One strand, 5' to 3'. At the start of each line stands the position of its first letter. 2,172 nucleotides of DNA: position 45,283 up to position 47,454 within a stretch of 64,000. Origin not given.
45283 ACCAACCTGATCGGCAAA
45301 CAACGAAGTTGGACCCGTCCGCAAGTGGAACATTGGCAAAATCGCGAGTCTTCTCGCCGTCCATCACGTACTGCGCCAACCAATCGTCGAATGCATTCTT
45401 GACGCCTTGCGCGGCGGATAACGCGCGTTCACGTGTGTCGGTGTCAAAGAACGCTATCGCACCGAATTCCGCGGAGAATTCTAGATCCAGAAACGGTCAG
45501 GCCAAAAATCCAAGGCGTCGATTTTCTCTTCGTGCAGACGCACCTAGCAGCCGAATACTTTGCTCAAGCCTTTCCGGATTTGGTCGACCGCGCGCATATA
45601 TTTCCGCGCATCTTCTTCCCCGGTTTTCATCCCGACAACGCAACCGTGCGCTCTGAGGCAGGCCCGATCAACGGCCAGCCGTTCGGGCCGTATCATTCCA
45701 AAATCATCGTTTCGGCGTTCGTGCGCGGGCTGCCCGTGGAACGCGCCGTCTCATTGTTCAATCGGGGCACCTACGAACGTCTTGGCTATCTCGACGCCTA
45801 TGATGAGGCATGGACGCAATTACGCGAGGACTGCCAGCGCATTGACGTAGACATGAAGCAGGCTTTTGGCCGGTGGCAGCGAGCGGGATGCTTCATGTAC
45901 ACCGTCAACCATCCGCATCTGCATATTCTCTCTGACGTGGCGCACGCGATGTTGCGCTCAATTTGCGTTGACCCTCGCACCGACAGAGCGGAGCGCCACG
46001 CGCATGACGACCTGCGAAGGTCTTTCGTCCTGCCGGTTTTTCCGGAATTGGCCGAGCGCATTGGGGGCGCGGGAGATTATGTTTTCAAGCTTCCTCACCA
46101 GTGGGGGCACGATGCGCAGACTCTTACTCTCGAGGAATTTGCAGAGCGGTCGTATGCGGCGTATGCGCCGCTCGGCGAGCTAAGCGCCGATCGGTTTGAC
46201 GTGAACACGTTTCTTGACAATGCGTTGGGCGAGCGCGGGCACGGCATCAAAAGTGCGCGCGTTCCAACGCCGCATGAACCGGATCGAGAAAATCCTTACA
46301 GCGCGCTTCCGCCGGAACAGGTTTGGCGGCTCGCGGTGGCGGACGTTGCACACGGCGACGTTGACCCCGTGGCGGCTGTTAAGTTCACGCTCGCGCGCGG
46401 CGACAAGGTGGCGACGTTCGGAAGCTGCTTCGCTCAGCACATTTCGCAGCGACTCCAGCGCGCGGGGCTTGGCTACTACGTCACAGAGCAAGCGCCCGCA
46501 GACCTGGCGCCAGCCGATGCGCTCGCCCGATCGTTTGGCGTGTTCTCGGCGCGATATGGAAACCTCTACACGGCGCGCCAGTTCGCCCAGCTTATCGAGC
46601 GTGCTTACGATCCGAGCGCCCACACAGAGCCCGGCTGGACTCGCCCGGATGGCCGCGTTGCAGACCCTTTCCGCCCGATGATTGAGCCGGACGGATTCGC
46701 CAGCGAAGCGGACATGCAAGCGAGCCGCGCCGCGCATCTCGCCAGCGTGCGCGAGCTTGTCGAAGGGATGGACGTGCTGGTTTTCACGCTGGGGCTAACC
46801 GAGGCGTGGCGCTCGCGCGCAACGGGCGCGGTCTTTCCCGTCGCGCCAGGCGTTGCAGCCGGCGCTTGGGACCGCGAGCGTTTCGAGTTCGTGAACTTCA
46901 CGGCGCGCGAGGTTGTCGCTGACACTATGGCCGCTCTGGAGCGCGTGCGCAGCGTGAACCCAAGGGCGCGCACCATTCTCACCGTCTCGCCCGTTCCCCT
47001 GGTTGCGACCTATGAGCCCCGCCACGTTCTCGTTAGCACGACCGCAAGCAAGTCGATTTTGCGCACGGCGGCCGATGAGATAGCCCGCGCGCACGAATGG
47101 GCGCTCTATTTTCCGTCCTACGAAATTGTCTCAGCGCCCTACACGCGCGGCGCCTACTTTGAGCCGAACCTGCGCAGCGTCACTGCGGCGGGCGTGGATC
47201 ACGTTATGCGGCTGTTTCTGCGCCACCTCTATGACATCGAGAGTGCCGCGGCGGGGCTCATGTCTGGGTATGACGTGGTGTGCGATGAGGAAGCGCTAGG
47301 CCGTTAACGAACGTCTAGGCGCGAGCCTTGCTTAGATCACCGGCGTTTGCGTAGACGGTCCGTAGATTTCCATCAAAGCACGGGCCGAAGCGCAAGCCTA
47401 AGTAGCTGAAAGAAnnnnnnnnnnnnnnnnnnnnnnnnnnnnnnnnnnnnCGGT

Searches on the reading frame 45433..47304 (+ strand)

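Call 61: search_protein_families(library=pfam, proteins=[window:45433-47304:+], max_evalue=0.00001)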
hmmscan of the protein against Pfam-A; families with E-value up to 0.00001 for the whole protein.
window:45433-47304:+ (624 aa): 2 families
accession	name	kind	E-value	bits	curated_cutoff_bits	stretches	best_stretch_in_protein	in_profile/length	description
PF08885.17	GSCFA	-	9.8e-50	169.9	25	1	325-595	1-237/237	GSCFA family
PF18588.6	WcbI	-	9.9e-26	91.1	29.2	1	44-177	70-200/205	Polysaccharide biosynthesis enzyme WcbI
